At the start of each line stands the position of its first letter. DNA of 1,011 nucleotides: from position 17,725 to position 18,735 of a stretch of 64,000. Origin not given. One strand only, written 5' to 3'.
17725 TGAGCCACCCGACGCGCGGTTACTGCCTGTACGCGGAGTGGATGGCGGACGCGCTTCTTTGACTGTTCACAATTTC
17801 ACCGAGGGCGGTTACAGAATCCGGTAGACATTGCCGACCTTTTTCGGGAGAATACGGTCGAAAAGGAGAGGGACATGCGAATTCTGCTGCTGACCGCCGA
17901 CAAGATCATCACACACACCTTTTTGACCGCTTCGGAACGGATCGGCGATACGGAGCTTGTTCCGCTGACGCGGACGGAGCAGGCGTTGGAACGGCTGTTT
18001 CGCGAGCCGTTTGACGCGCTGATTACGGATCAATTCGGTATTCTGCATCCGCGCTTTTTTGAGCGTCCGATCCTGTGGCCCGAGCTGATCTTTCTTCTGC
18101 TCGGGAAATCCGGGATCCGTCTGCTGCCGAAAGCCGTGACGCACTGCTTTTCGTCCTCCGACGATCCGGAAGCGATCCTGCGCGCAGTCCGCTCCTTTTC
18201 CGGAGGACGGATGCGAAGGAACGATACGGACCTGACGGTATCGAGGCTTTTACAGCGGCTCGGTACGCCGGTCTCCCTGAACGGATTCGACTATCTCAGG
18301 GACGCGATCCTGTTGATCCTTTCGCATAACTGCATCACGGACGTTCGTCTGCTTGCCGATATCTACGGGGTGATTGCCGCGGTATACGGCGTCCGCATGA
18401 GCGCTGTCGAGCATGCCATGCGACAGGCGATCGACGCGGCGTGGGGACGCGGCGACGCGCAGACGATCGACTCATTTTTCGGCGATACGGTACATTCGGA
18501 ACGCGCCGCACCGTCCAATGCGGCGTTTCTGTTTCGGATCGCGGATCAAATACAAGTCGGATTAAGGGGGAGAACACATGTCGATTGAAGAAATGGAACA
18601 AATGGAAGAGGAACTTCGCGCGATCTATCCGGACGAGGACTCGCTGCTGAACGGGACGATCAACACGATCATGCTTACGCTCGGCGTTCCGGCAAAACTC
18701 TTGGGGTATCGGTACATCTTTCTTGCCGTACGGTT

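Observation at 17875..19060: The spo0A slot holds two overlapping Spo0A_C-domain genes: a degenerate-receiver Spo0A-like protein and a receiver-less paralog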

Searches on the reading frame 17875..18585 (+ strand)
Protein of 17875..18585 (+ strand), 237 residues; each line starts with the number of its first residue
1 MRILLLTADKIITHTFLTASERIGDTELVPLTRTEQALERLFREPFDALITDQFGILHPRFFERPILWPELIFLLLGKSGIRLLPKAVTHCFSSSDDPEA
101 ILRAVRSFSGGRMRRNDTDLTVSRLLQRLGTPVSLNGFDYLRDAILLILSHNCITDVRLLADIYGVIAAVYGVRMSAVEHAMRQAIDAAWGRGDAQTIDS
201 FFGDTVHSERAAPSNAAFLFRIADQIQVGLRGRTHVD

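Call 3: search_protein_families(library=pfam, proteins=[window:17875-18585:+], max_evalue=1)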
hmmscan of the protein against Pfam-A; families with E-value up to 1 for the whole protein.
window:17875-18585:+ (237 aa): 1 family
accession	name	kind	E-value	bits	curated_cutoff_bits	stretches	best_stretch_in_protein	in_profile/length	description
PF08769.17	Spo0A_C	-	6.1e-23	81.2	25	1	122-226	1-104/104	Sporulation initiation factor Spo0A C terminal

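Call 4: search_protein_families(library=ncbifam, proteins=[window:17875-18585:+], max_evalue=1)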
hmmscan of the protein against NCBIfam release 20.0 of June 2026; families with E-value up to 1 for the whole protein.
window:17875-18585:+ (237 aa): 1 family
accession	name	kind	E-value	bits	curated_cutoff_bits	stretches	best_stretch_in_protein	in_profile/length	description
TIGR02875.1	spore_0_A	equivalog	1.4e-23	83.5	200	1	114-229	144-258/262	sporulation transcription factor Spo0A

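Call 6: find_encoding_contigs(protein=window:17875-18585:+, flank=10000, max_places=6)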
Protein window:17875-18585:+ (237 aa): no gene with exactly this product is on record in the collection.

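Call 7: find_homologous_proteins(query=window:17875-18585:+, max_evalue=0.001)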
Query window:17875-18585:+ (237 aa): 34 proteins with E <= 0.001 among 1686 candidates.
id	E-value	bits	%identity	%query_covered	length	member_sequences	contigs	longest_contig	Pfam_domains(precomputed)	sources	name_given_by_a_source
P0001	5.0e-143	493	95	100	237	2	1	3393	PF08769.18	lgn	-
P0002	1.6e-65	239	48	100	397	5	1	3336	PF08769.18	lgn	-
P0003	3.8e-64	235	45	96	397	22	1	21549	PF08769.18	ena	-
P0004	1.2e-60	223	51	95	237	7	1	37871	PF08769.18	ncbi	-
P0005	1.6e-60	223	47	98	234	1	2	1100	PF08769.18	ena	-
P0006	1.7e-59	219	44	99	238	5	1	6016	PF08769.18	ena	-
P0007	7.3e-59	217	44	100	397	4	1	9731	PF08769.18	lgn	-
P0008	9.7e-59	217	48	95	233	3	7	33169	PF08769.18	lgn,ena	-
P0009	3.7e-58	215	48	97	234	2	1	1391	PF08769.18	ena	-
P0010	1.8e-57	213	46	98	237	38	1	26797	PF08769.18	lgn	-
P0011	3.3e-57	212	45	98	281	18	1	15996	PF08769.18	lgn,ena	-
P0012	8.3e-57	211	46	96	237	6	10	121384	PF08769.18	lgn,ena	-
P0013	3.0e-56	209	47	100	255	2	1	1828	PF08769.18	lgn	-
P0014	1.6e-54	203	42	100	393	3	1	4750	PF08769.18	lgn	-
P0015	1.4e-53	200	41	100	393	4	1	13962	PF08769.18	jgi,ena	-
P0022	1.9e-52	196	42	100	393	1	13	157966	PF08769.18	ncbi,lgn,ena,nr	ncbi:MAG: sporulation initiation factor Spo0A C-terminal domain-containing protein [Clostridia bacte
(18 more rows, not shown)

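Call 10: find_encoding_contigs(protein=P0022, flank=10000, max_places=4)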
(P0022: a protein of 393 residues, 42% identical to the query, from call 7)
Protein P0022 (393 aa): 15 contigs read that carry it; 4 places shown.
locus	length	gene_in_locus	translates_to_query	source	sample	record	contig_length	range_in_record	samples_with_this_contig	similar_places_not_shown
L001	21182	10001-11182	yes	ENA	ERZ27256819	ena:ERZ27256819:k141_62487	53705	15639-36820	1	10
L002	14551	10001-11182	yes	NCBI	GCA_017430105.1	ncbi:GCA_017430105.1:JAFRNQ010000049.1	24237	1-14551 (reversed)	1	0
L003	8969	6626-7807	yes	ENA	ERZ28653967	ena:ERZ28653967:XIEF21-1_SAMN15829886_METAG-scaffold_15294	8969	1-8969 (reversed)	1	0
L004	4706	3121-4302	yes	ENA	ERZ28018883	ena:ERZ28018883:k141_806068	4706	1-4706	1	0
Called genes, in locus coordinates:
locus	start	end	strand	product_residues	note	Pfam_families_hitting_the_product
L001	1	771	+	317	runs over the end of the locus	PF00814:TsaD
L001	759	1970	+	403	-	PF13742:tRNA_anti_2, PF01336:tRNA_anti-codon, PF02601:Exonuc_VII_L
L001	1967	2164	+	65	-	PF02609:Exonuc_VII_S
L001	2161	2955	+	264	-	PF00348:polyprenyl_synt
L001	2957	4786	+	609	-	PF13292:DXP_synthase_N, PF00456:Transketolase_N (faint), PF00676:E1_dh (weak), PF02779:Transket_pyr, PF02780:Transketolase_C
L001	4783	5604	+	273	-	PF01479:S4, PF01728:FtsJ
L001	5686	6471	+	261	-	PF01513:NAD_kinase, PF20143:NAD_kinase_C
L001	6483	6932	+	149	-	PF01316:Arg_repressor, PF02863:Arg_repressor_C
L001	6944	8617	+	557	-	PF02463:SMC_N, PF13476:AAA_23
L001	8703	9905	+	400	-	PF17820:PDZ_6, PF05580:Peptidase_S55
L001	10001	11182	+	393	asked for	PF08769:Spo0A_C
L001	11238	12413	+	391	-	PF01676:Metalloenzyme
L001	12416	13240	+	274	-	PF01048:PNP_UDP_1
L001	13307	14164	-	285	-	-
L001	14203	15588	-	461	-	PF01406:tRNA-synt_1e, PF01921:tRNA-synt_1f (faint), PF09334:tRNA-synt_1g (weak), PF00133:tRNA-synt_1 (weak), PF09334:tRNA-synt_1g (weak), PF09190:DALR_2, PF23493:CysS_C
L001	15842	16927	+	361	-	-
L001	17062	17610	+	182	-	PF07155:ECF-ribofla_trS, PF12822:ECF_trnsprt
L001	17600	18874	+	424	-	PF08245:Mur_ligase_M, PF02875:Mur_ligase_C, PF27239:FOL3_C (faint)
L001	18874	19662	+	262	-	PF08282:Hydrolase_3, PF05116:S6PP (weak)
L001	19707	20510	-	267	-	PF04055:Radical_SAM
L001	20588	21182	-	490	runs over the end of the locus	-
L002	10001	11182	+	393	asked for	PF08769:Spo0A_C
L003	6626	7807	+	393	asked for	PF08769:Spo0A_C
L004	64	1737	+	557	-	PF02463:SMC_N, PF13476:AAA_23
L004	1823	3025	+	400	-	PF17820:PDZ_6, PF05580:Peptidase_S55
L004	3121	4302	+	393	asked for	PF08769:Spo0A_C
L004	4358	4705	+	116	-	?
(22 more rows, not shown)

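Call 37: predict_structure(alignment_id=A3)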
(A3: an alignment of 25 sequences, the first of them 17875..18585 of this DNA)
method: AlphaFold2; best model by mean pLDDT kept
length: 237 residues; sequences in the alignment: 25
mean_pLDDT: 85.7   pTM: 0.77
mean pLDDT of the five models: 85.7, 84.6, 84.5, 82.9, 79.8
residues with pLDDT >= 90: 121; 70-90: 86; 50-70: 25; < 50: 5
segments of 3 or more residues with pLDDT < 50: 233-237
pLDDT, mean of each block of 10 residues (from residue 1): 95 97 93 93 91 89 84 85 82 94 89 65 88 91 92 74 93 95 93 82 62 88 84 44
secondary structure, 60 per line:
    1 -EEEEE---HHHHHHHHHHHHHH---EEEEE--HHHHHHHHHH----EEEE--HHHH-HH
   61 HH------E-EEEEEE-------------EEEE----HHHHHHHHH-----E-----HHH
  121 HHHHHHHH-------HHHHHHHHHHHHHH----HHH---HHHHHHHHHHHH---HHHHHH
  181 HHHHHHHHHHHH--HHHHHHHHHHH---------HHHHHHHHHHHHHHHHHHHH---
elements in order: E2-6 H10-23 E27-31 H34-43 E48-51 H54-57 H59-62 E71-76 E90-93 H98-106 H118-128 H136-149 H160-171 H175-192 H195-205 H215-234

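Call 38: predict_structure(alignment_id=A5)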
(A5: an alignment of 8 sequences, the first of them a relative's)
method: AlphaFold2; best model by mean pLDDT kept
length: 397 residues; sequences in the alignment: 8
mean_pLDDT: 73.0   pTM: 0.36
mean pLDDT of the five models: 73.0, 70.2, 65.2, 64.5, 59.5
residues with pLDDT >= 90: 25; 70-90: 253; 50-70: 70; < 50: 49
segments of 3 or more residues with pLDDT < 50: 63-66, 79-83, 111-116, 232-255, 379-381, 392-397
pLDDT, mean of each block of 10 residues (from residue 1): 87 89 85 76 75 65 54 68 54 78 78 48 73 75 85 74 84 84 87 80 76 80 76 38 35 49 75 80 88 78 86 85 91 82 70 84 85 59 52 46
secondary structure, 60 per line:
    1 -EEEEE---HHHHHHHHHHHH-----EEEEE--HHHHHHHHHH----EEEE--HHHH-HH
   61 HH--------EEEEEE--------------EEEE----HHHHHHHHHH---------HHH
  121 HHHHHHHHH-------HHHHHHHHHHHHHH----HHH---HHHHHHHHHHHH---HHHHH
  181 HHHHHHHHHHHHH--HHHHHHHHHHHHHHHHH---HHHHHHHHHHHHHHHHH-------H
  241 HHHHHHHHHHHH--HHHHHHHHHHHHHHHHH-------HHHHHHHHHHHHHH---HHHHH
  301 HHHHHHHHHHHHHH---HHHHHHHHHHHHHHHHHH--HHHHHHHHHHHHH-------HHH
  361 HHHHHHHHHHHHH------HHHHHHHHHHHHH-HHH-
elements in order: E2-6 H10-21 E27-31 H34-43 E48-51 H54-57 H59-62 E71-76 E91-94 H99-108 H118-129 H137-150 H161-172 H176-193 H196-212 H216-232 H240-252 H255-271 H279-292 H296-314 H318-335 H338-350 H358-373 H380-392

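Call 40: search_solved_structures(query=A3, max_evalue=10, show_alignments=2)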
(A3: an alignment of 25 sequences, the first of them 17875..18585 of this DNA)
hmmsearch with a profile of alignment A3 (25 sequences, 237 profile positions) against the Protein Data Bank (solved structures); distinct sequences matched with E-value up to 10: 11.
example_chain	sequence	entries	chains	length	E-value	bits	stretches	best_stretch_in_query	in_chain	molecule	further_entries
1lq1_A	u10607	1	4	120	6.9e-26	94.6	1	115-232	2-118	Stage 0 sporulation protein A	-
1fc3_A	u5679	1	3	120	8.6e-26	94.3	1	117-232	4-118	SPO0A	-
3viq_A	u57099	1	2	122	0.033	17.1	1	111-140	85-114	Swi5-dependent recombination DNA repair protein 1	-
8phn_A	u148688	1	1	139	0.33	13.8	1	4-55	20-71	histidine kinase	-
3m6m_D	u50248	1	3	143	0.35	13.7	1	4-52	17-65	Sensory/regulatory protein rpfC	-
6xeh_A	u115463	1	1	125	0.83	12.5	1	2-64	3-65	DE NOVO DESIGNED OR386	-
5vkq_A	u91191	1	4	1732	1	12.2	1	58-146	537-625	No mechanoreceptor potential C isoform L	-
5tcu_SH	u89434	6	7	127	1.2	12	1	148-197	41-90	30S ribosomal protein S9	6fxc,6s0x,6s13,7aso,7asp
5li0_i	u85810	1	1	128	1.2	12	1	148-197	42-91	30S ribosomal protein S9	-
7p48_i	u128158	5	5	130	1.2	11.9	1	148-197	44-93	30S ribosomal protein S9 | Small ribosomal subunit protein uS9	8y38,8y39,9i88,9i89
5nd8_i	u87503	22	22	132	1.3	11.9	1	148-197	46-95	30S ribosomal protein S9 | Small ribosomal subunit protein uS9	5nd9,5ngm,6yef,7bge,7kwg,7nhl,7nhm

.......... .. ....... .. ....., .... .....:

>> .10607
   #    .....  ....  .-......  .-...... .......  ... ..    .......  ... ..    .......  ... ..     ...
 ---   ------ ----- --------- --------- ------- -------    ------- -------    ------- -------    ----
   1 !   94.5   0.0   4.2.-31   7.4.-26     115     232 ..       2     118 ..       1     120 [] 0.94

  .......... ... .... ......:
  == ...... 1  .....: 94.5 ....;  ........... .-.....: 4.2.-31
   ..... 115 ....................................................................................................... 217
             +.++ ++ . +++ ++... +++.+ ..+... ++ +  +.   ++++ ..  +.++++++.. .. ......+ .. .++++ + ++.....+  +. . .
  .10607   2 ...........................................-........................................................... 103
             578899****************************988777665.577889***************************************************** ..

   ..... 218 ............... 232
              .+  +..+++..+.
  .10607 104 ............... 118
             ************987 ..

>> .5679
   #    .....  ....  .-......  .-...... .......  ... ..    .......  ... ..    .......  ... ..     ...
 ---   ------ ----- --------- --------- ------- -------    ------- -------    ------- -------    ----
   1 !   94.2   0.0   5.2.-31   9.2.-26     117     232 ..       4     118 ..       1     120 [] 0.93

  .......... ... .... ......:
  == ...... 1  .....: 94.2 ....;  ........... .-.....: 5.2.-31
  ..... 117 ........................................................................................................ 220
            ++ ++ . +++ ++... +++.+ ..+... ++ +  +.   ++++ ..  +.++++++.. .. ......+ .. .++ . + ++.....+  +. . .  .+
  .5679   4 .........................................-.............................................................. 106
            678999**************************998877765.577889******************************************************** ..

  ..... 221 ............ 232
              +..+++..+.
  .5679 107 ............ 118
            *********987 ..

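Call 41: fold_search(model_id=the predicted structure, library=pdb)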
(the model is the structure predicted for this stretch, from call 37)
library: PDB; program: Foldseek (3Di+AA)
matches with E <= 10: 1542; with E <= 0.001: 13
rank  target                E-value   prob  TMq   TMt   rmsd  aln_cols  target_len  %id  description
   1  1fc3_A                4.9e-07  1.00  0.41  0.79   2.0       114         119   34  THE CRYSTAL STRUCTURE OF TRANS-ACTIVATION DOMAIN OF THE SPORULATION RESPONSE REGULATOR, SPO0A (released 2000-11-08)
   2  1lq1_C                9.4e-07  1.00  0.41  0.84   2.2       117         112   32  DNA Complexed Structure of the Key Transcription Factor Initiating Development in Sporulation Bacteria (released 2002-08-23)
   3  1lq1_D                1.1e-06  1.00  0.39  0.84   3.3       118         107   30  DNA Complexed Structure of the Key Transcription Factor Initiating Development in Sporulation Bacteria (released 2002-08-23)
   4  1fc3_C                1.6e-06  1.00  0.41  0.80   2.0       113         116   35  THE CRYSTAL STRUCTURE OF TRANS-ACTIVATION DOMAIN OF THE SPORULATION RESPONSE REGULATOR, SPO0A (released 2000-11-08)
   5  1lq1_A                2.2e-06  1.00  0.40  0.85   2.4       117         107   28  DNA Complexed Structure of the Key Transcription Factor Initiating Development in Sporulation Bacteria (released 2002-08-23)
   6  1lq1_B                7.1e-06  1.00  0.39  0.87   1.7       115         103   30  DNA Complexed Structure of the Key Transcription Factor Initiating Development in Sporulation Bacteria (released 2002-08-23)
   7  1fc3_B                3.4e-05  1.00  0.36  0.81   2.3       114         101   29  THE CRYSTAL STRUCTURE OF TRANS-ACTIVATION DOMAIN OF THE SPORULATION RESPONSE REGULATOR, SPO0A (released 2000-11-08)
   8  5xt2_A                2.4e-04  1.00  0.36  0.41  12.9       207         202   12  Crystal structures of full-length FixJ from B. japonicum crystallized in space group P212121 (released 2018-05-23)
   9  1rnl                  5.6e-04  1.00  0.36  0.42  14.7       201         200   15  THE NITRATE/NITRITE RESPONSE REGULATOR PROTEIN NARL FROM NARL (released 1996-11-08)
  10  6zj2_N                7.1e-04  1.00  0.33  0.43  13.9       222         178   13  Structure of RcsB from Salmonella enterica serovar Typhimurium bound to promoter rprA in the presence of phosphomimeti (released 2021-02-17)
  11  5xso                  8.0e-04  1.00  0.38  0.44  11.7       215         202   10  Crystal structure of full-length FixJ from B. japonicum crystallized in space group C2221 (released 2018-05-23)
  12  3dgf                  8.5e-04  1.00  0.36  0.68   3.5       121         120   16  Structure of a histidine kinase-response regulator complex reveals insights into Two-component signaling and a novel cis (released 2009-07-07)
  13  9qih_B                9.5e-04  1.00  0.39  0.32  16.0       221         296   17  Structure of response regulator LvrC from Leptospira (released 2026-03-25)
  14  7cci_B                1.1e-03  1.00  0.39  0.65   2.3       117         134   14  Acinetobacter baumannii response regulator AdeR with disordered N terminus (released 2021-06-23)
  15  4hnr                  1.1e-03  1.00  0.35  0.66   3.8       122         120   14  High resolution structure of Chemotaxis response regulator CheY4 of Vibrio cholerae (released 2013-10-02)
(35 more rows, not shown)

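Call 45: search_protein_families(library=pfam, proteins=[L001:10001-11179:+], max_evalue=1)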
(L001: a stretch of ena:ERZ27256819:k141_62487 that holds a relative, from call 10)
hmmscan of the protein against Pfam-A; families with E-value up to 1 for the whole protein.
L001:10001-11179:+ (393 aa): 3 families
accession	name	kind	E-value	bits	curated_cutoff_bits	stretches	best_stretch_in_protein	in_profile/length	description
PF08769.17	Spo0A_C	-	3.8e-49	165.4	25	2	122-226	1-104/104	Sporulation initiation factor Spo0A C terminal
PF01048.26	PNP_UDP_1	-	0.12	12.2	25.1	1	185-288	115-196/233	Phosphorylase superfamily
PF16007.11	DUF4777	-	0.25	12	34.4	0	159-191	21-53/66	Domain of unknown function (DUF4777)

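Call 56: search_protein_families(library=phrogs, proteins=[window:17875-18585:+], max_evalue=0.001)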
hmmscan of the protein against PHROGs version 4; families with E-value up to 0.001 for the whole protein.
window:17875-18585:+ (237 aa): 2 families
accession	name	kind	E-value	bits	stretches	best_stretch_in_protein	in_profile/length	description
phrog_37855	-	unknown function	5e-18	66.1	1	117-229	159-270/278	-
phrog_24603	-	unknown function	5.7e-10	40.4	1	122-201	5-83/111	-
